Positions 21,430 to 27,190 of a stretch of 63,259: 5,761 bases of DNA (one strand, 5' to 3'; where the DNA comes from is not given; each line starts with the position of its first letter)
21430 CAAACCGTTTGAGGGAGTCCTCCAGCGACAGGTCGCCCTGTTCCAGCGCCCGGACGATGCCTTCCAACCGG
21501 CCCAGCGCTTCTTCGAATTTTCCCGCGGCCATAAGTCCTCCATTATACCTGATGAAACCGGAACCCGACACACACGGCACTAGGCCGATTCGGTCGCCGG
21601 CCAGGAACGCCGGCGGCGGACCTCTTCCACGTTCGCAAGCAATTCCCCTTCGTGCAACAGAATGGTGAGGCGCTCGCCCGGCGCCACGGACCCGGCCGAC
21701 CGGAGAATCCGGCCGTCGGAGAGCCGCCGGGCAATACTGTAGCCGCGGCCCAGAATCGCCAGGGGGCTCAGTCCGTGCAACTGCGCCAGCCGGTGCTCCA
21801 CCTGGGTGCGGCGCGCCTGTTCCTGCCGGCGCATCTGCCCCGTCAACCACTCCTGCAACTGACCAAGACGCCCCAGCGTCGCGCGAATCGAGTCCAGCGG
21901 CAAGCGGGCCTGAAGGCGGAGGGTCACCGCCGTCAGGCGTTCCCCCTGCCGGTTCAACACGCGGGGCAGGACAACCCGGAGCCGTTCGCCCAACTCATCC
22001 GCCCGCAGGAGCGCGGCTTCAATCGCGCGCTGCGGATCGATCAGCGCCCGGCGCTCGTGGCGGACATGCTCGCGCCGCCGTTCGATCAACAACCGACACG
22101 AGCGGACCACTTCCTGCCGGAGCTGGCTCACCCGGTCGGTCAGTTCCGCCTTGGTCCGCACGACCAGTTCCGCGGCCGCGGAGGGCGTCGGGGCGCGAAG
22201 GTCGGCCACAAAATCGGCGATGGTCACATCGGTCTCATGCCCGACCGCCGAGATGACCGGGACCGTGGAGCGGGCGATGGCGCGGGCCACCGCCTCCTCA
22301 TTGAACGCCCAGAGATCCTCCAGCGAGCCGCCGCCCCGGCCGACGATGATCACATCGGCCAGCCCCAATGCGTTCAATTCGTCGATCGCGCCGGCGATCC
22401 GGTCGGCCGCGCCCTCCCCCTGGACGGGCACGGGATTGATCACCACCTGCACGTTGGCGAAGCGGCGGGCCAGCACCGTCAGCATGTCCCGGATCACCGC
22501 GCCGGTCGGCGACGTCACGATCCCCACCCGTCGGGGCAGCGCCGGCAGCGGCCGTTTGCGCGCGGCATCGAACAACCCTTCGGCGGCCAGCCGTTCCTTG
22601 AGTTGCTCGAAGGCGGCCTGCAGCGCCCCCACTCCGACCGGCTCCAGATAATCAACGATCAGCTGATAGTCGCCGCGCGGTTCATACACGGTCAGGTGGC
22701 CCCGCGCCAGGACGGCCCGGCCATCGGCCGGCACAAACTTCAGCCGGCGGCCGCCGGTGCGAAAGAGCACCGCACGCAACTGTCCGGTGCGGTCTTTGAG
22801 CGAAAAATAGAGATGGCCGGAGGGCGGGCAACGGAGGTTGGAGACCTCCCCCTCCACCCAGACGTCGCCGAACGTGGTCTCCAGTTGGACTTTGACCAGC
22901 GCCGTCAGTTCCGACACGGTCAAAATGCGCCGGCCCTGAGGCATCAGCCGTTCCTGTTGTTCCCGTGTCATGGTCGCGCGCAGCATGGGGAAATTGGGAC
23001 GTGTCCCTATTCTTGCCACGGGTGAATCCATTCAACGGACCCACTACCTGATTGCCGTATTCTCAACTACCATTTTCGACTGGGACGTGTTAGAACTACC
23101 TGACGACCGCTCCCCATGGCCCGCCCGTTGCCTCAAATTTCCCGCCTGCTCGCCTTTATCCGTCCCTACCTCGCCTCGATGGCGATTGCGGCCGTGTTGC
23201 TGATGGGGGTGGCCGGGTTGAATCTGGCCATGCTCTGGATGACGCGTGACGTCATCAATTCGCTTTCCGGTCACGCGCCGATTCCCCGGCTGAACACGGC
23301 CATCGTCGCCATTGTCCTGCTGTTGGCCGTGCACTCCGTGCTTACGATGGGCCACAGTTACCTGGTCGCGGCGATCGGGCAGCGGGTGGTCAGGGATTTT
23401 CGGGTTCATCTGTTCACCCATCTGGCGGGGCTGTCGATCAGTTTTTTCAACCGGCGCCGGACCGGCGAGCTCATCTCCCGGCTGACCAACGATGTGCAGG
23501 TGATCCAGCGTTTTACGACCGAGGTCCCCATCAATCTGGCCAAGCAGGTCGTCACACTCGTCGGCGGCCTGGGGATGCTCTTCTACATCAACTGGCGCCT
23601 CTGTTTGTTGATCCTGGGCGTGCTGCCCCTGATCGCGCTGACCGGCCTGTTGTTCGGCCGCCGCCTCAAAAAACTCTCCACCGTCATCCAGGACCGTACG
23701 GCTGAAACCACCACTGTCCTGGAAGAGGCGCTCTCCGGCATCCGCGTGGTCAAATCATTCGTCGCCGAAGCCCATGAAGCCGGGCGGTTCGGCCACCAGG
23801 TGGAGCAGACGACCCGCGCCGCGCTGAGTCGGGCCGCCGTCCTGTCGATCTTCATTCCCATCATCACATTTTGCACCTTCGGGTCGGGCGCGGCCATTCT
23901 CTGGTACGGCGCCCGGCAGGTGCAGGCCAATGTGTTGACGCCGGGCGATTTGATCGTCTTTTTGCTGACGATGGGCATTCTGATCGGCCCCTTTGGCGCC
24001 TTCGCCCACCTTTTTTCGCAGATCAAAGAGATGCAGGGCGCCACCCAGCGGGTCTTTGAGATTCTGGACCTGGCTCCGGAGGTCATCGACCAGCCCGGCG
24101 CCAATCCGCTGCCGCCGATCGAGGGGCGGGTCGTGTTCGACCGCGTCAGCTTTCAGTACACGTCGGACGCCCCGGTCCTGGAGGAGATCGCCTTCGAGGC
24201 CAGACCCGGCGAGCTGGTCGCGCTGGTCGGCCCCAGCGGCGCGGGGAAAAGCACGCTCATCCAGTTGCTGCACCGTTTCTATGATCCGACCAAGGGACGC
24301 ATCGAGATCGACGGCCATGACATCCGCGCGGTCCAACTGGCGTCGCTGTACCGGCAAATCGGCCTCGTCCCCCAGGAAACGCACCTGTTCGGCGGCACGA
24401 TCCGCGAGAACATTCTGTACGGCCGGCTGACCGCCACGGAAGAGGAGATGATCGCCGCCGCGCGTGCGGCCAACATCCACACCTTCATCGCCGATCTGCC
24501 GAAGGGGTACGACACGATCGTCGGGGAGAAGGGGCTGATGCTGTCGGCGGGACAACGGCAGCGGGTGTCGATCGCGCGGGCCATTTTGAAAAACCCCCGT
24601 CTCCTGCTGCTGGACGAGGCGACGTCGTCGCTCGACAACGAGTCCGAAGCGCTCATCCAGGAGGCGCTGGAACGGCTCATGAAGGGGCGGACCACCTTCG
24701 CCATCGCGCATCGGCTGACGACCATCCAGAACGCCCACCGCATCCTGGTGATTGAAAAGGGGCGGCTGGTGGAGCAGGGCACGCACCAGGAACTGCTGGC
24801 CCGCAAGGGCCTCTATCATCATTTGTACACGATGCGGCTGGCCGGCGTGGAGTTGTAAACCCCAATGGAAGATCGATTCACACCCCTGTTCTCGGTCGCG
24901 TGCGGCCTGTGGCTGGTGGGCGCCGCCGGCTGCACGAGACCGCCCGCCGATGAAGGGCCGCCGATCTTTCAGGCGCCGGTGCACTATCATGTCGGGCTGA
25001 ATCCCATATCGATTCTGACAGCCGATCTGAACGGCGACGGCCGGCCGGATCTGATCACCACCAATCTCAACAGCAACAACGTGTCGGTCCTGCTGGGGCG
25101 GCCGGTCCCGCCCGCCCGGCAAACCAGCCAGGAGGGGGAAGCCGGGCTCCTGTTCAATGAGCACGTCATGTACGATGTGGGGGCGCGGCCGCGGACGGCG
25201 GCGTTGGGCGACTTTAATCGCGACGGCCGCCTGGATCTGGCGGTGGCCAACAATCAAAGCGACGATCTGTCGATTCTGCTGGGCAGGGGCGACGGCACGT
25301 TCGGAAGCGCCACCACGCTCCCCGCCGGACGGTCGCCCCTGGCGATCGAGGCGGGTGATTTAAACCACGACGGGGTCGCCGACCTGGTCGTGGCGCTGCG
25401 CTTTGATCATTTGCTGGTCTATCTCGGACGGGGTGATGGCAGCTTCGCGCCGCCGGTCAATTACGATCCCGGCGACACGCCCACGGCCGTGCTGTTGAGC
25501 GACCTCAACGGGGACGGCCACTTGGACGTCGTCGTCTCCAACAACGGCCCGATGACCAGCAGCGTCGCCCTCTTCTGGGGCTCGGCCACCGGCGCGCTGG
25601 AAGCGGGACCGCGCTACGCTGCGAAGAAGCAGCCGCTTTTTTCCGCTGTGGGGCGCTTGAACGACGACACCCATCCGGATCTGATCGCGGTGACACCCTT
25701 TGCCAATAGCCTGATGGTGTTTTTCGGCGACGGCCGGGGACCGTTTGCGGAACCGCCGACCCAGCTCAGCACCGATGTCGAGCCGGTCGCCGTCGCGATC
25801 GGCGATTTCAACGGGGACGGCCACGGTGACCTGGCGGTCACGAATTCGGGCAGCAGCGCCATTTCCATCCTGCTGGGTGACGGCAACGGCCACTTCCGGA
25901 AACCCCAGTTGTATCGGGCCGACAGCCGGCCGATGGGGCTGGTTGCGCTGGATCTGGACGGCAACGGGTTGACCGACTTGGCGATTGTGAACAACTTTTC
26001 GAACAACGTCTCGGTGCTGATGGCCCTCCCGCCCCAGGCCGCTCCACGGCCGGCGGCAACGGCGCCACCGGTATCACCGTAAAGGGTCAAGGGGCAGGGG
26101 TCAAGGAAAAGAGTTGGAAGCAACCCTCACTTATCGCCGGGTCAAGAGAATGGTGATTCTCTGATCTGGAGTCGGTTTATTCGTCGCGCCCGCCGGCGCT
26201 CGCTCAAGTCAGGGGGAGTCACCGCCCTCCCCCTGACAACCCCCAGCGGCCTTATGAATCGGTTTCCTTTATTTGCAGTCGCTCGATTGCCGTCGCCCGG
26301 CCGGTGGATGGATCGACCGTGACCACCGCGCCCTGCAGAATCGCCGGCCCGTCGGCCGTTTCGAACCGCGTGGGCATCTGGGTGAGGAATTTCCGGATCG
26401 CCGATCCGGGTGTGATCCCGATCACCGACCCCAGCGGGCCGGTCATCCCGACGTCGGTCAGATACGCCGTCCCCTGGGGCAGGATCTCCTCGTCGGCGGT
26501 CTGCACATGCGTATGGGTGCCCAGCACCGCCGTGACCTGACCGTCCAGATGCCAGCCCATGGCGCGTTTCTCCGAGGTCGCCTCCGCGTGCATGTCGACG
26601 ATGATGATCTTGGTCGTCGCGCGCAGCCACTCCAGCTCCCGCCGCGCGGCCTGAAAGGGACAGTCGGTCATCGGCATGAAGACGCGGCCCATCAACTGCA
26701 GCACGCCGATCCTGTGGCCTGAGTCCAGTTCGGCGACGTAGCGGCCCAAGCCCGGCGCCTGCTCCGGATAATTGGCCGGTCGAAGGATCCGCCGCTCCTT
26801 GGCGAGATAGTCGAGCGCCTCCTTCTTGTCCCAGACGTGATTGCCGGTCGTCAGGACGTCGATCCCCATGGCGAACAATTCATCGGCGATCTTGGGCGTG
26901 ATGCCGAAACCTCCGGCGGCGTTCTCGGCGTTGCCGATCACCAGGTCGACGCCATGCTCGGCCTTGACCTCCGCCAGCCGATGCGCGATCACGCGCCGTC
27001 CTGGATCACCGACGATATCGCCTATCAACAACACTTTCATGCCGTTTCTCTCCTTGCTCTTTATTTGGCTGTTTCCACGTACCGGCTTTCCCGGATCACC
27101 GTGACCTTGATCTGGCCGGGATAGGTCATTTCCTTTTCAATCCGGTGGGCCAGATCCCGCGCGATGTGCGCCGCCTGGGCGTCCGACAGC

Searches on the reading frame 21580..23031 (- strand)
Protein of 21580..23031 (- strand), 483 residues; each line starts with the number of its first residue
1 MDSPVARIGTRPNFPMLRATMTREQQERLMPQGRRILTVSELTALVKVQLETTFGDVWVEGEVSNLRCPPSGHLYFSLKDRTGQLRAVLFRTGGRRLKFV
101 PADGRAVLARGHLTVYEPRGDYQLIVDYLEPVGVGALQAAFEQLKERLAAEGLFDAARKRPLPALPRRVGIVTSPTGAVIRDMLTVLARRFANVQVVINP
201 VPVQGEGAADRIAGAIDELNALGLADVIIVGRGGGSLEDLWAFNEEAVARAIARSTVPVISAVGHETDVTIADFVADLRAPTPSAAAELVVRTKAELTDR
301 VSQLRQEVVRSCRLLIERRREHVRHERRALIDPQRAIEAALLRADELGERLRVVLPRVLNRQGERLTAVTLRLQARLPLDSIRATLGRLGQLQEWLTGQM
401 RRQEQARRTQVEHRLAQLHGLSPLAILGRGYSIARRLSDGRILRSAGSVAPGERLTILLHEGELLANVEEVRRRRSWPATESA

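Call 75: search_protein_families(library=pfam, proteins=[window:21580-23031:-], max_evalue=0.000001)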
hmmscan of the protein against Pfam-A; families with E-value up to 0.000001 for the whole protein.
window:21580-23031:- (483 aa): 3 families
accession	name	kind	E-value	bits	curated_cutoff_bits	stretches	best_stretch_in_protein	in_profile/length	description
PF02601.20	Exonuc_VII_L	-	1.1e-105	354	35.9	1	153-465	1-313/315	Exonuclease VII, large subunit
PF13742.12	tRNA_anti_2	-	7.4e-29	100.3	27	1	37-129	1-94/95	OB-fold nucleic acid binding domain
PF01336.31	tRNA_anti-codon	-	1.1e-12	48.1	27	1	57-132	1-75/75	OB-fold nucleic acid binding domain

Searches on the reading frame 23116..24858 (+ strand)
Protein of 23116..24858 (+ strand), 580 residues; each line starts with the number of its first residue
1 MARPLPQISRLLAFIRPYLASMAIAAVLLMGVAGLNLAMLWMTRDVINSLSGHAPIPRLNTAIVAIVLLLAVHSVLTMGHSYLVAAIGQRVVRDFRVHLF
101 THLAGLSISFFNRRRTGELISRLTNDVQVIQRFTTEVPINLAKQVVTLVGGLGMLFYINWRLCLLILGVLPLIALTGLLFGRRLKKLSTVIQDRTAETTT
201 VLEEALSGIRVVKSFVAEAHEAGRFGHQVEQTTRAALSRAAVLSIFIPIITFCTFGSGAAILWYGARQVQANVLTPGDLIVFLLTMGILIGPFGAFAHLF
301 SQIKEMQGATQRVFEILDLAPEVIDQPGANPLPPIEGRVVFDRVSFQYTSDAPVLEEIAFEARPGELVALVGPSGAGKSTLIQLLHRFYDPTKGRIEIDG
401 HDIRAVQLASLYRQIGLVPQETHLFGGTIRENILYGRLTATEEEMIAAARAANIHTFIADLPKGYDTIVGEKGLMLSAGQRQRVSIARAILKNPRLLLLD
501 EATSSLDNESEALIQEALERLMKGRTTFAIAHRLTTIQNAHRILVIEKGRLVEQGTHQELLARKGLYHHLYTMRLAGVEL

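Call 75: search_protein_families(library=pfam, proteins=[window:23116-24858:+], max_evalue=0.000001)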
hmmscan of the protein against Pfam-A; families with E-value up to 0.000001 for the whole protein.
window:23116-24858:+ (580 aa): 2 families
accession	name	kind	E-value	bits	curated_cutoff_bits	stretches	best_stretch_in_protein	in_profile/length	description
PF00664.28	ABC_membrane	-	2.3e-59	201.7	28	1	23-293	2-274/274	ABC transporter transmembrane region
PF00005.33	ABC_tran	-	2.1e-35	122.7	25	1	355-504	1-137/137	ABC transporter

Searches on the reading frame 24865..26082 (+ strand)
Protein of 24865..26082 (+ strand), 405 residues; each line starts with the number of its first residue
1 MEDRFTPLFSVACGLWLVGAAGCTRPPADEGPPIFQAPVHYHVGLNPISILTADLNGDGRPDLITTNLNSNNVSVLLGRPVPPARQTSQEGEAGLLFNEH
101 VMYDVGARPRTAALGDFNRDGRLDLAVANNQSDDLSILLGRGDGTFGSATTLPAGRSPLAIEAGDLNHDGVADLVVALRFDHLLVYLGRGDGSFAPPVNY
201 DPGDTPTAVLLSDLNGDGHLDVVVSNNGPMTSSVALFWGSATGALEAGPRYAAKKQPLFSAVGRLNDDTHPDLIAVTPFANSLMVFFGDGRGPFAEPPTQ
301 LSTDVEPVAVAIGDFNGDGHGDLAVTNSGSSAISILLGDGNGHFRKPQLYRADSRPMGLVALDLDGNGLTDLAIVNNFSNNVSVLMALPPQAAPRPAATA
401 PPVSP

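Call 75: search_protein_families(library=pfam, proteins=[window:24865-26082:+], max_evalue=0.000001)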
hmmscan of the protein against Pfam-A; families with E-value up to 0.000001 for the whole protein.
window:24865-26082:+ (405 aa): 2 families
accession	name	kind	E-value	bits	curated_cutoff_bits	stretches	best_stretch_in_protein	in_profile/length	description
PF13517.12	FG-GAP_3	-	8.4e-47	158.1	26.9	4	116-176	1-61/61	FG-GAP-like repeat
PF01839.29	FG-GAP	-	7.3e-33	112.4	22.1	0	309-331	4-26/37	FG-GAP repeat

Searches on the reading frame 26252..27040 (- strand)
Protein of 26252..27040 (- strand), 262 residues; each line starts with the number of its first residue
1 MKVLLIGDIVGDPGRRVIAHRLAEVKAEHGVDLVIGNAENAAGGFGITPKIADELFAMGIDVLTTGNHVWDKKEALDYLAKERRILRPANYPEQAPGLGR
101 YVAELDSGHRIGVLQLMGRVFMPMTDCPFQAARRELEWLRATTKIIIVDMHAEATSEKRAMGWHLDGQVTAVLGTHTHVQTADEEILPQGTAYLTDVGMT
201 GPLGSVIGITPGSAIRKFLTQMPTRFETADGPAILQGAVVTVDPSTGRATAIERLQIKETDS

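Call 75: search_protein_families(library=pfam, proteins=[window:26252-27040:-], max_evalue=0.000001)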
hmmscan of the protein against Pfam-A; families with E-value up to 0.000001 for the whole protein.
window:26252-27040:- (262 aa): 2 families
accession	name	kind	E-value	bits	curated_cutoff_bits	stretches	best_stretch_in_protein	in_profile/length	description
PF13277.11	YmdB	-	2.1e-109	365.1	27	1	4-255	1-253/253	YmdB-like protein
PF00149.33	Metallophos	-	3.5e-09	37.8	21.5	1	1-179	1-190/191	Calcineurin-like phosphoesterase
